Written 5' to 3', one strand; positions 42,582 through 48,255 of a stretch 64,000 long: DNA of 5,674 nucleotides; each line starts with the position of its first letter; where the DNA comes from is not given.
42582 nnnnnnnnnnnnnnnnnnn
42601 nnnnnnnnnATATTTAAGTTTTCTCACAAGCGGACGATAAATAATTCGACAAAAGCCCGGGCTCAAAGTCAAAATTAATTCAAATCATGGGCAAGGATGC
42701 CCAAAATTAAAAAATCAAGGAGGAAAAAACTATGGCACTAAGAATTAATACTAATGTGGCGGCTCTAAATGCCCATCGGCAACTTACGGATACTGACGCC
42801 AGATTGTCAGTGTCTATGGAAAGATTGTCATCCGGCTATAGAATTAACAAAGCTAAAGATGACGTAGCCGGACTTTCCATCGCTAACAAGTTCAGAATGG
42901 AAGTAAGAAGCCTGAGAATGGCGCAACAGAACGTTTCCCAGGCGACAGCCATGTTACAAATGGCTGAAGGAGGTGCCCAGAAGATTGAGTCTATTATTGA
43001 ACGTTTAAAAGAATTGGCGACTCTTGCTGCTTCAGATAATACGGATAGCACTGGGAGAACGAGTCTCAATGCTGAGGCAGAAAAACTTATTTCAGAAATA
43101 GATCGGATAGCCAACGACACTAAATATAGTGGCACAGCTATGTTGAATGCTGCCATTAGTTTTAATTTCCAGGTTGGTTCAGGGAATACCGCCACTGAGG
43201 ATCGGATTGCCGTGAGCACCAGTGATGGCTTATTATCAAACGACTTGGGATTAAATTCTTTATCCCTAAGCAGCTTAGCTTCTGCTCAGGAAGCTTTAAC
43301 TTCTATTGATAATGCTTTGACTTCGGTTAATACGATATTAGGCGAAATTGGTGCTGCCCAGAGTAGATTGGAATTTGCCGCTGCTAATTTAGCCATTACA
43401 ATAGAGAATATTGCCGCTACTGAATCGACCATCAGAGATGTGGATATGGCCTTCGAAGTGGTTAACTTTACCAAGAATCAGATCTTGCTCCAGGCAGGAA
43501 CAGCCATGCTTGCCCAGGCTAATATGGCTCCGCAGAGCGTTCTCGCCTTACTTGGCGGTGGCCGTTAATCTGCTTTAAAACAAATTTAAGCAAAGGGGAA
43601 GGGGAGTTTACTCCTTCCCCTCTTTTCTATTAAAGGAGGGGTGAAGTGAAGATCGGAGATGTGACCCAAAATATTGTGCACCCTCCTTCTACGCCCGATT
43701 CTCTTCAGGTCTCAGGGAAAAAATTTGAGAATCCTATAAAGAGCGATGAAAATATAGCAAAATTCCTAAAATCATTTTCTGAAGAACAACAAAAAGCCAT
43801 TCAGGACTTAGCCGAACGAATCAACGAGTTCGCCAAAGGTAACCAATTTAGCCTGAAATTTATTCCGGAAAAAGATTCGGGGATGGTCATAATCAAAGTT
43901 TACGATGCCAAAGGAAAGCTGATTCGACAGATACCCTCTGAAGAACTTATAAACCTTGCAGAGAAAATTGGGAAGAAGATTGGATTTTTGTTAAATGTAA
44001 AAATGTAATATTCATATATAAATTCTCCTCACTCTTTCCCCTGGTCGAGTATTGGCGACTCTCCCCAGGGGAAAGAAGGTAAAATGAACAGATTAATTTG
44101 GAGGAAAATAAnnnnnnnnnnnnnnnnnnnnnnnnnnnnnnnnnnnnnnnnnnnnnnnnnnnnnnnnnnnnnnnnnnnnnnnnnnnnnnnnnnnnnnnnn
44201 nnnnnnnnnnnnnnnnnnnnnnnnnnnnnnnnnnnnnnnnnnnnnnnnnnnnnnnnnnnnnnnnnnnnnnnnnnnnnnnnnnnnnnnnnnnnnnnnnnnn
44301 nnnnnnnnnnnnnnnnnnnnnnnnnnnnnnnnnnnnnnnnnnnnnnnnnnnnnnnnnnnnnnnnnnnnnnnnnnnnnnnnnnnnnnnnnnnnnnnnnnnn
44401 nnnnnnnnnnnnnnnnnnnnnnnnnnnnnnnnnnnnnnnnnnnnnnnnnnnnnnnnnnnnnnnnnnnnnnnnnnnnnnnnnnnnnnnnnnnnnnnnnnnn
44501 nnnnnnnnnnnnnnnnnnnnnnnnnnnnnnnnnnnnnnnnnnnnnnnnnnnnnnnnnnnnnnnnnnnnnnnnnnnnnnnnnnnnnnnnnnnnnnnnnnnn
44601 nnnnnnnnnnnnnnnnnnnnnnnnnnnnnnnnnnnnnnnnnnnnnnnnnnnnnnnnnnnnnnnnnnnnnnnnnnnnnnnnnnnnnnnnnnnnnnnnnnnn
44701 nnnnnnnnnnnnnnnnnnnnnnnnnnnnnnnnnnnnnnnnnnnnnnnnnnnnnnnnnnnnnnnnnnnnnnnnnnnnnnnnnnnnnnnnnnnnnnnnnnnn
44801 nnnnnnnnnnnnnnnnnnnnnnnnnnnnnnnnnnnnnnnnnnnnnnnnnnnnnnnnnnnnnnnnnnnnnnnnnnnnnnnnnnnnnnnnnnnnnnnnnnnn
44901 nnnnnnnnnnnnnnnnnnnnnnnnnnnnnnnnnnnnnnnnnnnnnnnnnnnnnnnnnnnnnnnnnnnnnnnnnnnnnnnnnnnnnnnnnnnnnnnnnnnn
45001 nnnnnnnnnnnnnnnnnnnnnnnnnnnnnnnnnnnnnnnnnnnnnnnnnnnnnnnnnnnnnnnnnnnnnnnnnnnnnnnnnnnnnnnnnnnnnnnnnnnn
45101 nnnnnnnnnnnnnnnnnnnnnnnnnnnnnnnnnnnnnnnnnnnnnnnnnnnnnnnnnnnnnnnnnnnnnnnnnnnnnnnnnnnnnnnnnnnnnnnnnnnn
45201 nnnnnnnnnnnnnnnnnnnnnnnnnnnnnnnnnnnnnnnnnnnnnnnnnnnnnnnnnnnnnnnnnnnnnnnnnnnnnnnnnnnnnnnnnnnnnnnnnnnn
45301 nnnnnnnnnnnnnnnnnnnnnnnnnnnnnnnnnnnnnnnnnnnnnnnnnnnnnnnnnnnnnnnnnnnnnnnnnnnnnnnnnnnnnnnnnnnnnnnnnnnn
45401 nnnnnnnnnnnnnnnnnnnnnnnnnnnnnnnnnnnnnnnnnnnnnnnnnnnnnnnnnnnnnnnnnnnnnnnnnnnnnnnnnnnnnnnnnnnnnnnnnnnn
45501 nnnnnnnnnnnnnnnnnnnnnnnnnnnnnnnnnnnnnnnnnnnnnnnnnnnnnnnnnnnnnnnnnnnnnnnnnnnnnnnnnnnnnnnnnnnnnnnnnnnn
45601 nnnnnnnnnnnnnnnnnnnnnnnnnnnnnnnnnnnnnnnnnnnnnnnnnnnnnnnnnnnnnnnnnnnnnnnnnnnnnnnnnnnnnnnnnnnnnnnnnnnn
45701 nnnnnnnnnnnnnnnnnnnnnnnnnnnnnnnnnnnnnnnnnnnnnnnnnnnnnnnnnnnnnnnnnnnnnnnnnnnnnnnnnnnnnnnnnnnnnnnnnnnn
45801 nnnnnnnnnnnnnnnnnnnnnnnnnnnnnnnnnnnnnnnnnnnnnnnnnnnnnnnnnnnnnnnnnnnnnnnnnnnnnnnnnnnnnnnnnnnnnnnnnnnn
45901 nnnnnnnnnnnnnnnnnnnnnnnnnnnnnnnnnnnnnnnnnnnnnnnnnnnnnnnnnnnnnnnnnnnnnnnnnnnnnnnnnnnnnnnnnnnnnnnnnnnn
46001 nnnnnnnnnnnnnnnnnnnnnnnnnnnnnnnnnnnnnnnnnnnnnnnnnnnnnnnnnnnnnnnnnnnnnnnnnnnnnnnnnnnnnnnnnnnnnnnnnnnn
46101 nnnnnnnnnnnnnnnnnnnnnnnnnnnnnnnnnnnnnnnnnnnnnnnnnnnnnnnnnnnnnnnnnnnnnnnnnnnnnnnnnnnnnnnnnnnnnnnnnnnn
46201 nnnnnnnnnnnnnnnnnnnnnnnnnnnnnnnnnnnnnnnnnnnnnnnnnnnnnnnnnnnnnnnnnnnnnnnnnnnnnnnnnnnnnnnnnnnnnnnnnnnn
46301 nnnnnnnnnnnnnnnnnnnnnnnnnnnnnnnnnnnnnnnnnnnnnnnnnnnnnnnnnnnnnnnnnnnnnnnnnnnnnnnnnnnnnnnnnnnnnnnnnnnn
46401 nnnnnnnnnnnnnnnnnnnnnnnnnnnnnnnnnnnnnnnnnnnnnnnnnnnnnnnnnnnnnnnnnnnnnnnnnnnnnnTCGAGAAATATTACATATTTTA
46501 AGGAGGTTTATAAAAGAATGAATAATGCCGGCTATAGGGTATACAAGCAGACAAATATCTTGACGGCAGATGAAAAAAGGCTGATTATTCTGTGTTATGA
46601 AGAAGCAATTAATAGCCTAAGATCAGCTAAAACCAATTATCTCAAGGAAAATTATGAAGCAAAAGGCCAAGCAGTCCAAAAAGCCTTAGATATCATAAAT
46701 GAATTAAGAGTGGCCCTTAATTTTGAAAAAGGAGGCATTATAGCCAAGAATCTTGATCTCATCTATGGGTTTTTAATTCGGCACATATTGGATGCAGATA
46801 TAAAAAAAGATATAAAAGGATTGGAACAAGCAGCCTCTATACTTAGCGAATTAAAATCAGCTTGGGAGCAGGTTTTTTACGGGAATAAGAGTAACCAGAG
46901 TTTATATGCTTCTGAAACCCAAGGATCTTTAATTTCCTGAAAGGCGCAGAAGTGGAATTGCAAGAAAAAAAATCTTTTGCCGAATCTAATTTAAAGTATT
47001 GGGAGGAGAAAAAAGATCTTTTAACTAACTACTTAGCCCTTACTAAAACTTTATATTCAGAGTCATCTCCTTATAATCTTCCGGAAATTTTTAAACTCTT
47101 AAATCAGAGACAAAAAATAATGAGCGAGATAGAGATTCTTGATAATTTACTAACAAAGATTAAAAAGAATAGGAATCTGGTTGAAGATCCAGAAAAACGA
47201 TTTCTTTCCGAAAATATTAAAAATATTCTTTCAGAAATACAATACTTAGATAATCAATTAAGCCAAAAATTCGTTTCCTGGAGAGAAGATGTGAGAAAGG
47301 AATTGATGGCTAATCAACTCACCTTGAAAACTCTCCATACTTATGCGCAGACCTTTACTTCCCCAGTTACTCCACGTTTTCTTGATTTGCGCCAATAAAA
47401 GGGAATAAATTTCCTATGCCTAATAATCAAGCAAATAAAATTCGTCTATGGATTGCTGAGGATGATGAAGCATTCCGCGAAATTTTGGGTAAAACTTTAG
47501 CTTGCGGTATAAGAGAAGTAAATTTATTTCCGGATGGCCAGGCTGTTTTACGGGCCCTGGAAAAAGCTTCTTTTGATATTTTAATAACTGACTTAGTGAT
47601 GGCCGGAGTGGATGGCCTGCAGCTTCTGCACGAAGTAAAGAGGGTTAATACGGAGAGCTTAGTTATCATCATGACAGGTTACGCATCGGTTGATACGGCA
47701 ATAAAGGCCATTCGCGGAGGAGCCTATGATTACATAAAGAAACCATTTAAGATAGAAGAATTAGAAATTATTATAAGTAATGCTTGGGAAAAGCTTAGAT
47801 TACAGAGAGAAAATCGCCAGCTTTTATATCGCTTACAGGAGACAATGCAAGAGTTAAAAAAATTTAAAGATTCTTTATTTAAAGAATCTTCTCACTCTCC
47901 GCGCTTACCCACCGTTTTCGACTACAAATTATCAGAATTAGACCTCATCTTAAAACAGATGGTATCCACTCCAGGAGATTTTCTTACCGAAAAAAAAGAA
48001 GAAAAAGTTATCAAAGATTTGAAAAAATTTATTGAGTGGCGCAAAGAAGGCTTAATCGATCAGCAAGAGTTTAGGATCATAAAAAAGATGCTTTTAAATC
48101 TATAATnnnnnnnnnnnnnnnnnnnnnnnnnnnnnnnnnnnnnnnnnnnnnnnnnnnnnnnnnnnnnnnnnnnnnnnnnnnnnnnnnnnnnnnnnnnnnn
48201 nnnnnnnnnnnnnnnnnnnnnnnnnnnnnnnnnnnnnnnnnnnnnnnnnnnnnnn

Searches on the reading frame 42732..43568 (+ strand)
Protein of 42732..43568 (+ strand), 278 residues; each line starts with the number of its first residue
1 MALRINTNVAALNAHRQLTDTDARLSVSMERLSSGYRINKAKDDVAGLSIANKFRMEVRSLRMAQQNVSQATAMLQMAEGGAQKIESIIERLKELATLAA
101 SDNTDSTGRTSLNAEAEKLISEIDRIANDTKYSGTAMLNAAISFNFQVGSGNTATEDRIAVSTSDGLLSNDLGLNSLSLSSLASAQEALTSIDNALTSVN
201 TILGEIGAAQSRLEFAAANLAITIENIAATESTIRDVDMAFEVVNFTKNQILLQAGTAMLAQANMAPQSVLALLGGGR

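Call 3: search_protein_families(library=pfam, proteins=[window:42732-43568:+], max_evalue=0.01)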
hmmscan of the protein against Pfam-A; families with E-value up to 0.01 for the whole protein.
window:42732-43568:+ (278 aa): 2 families
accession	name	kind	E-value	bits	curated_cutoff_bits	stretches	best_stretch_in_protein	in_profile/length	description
PF00669.25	Flagellin_N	-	1.2e-34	119.8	26.6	1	5-140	1-136/139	Bacterial flagellin N-terminal helical region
PF00700.27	Flagellin_C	-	1e-24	87.1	23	1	190-274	2-86/86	Bacterial flagellin C-terminal helical region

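Call 9: search_protein_families(library=ncbifam, proteins=[window:42732-43568:+], max_evalue=0.001)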
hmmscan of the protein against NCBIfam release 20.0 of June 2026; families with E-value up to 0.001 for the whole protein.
window:42732-43568:+ (278 aa): 27 families (the best 25 are shown)
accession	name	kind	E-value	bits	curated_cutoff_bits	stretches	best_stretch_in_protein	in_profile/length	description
NF009444.0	PRK12802.1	equivalog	1.3e-63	215.1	332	1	1-274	1-281/282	flagellin domain-containing protein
NF009448.0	PRK12806.1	equivalog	2.2e-60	204.8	531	2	1-155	1-156/475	flagellin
NF006467.0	PRK08869.1-2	subfamily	9.5e-60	202.7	443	2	1-151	1-152/400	flagellin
NF006466.0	PRK08869.1-1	subfamily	1e-53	183.3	426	2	1-152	1-153/377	flagellin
NF005294.0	PRK06819.1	subfamily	4e-53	181.3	387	2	1-181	1-177/376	FliC/FljB family flagellin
NF006468.0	PRK08869.1-3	subfamily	4.1e-51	174.2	436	2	1-152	1-153/378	polar flagellin E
NF009446.0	PRK12804.1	subfamily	7e-51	173.5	352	1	3-274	1-300/301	flagellin Hag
NF006469.0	PRK08869.1-4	equivalog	7.8e-50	170.3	627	2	1-151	1-152/377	flagellin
NF005953.0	PRK08026.1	subfamily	2e-46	159.7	619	2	1-177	1-173/548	FliC/FljB family flagellin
NF038071.1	lat_flg_LafA_2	exception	2.6e-45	155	365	1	1-274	1-283/284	lateral flagellin LafA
NF010115.0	PRK13588.1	subfamily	4e-45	154.8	503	2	1-167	1-169/514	flagellin B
NF006470.0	PRK08869.1-5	equivalog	5.6e-45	154.2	423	2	3-151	2-151/388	flagellin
NF009234.0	PRK12584.1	equivalog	3e-43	148.7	752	2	1-165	1-167/510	flagellin A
NF006264.0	PRK08411.1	subfamily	1.6e-42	146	729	2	1-155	1-156/572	flagellin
NF009445.0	PRK12803.1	equivalog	2.4e-39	135.5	450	2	5-140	3-138/335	flagellin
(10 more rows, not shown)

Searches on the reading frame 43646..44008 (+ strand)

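Call 3: search_protein_families(library=pfam, proteins=[window:43646-44008:+], max_evalue=0.01)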
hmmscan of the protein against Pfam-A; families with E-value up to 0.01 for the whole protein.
window:43646-44008:+ (120 aa): 2 families
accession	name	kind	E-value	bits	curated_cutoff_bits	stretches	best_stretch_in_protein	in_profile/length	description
PF03646.20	FlaG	-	3.3e-15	56.5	23.8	1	43-117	25-100/101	FlaG protein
PF24555.1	CC4_CEP85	-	0.00079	20.2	27.3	1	18-67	26-75/85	Centrosomal protein of 85 kDa-like, CC4 coiled-coil domain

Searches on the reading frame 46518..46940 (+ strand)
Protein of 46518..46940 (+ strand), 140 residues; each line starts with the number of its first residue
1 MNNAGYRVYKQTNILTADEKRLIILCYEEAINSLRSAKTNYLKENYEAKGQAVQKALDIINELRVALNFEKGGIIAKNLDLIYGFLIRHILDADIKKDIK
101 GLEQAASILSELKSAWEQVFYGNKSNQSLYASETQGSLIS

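Call 4: search_protein_families(library=pfam, proteins=[window:46518-46940:+], max_evalue=0.01)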
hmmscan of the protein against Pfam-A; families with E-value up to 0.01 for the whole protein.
window:46518-46940:+ (140 aa): 1 family
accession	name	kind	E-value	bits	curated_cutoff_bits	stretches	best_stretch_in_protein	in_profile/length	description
PF02561.19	FliS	-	2.7e-33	115.1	26.7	1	6-119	1-114/115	Flagellar protein FliS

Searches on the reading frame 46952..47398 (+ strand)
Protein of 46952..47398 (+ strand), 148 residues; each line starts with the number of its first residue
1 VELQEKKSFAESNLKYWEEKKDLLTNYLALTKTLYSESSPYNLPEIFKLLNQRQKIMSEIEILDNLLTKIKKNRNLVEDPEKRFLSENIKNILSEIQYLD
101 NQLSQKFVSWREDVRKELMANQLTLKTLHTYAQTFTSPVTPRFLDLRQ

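Call 4: search_protein_families(library=pfam, proteins=[window:46952-47398:+], max_evalue=0.01)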
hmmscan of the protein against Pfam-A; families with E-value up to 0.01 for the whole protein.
window:46952-47398:+ (148 aa): 1 family
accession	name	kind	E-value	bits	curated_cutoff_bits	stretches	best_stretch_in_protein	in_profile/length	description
PF05400.18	FliT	-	0.0074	17.5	29.5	0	66-131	23-85/85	Flagellar protein FliT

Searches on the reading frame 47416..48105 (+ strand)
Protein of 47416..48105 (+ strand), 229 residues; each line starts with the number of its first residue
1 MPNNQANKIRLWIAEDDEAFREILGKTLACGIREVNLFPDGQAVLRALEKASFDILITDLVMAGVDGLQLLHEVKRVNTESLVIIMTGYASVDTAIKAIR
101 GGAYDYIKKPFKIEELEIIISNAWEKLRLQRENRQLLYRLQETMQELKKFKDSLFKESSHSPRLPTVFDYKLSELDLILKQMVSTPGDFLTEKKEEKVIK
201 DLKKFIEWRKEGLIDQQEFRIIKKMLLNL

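Call 72: search_protein_families(library=pfam, proteins=[window:47416-48105:+], max_evalue=0.00001)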
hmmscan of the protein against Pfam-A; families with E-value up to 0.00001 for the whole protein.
window:47416-48105:+ (229 aa): 1 family
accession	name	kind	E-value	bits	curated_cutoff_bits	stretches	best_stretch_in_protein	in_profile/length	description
PF00072.30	Response_reg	-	8.1e-24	84.4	30.2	1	13-118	3-108/111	Response regulator receiver domain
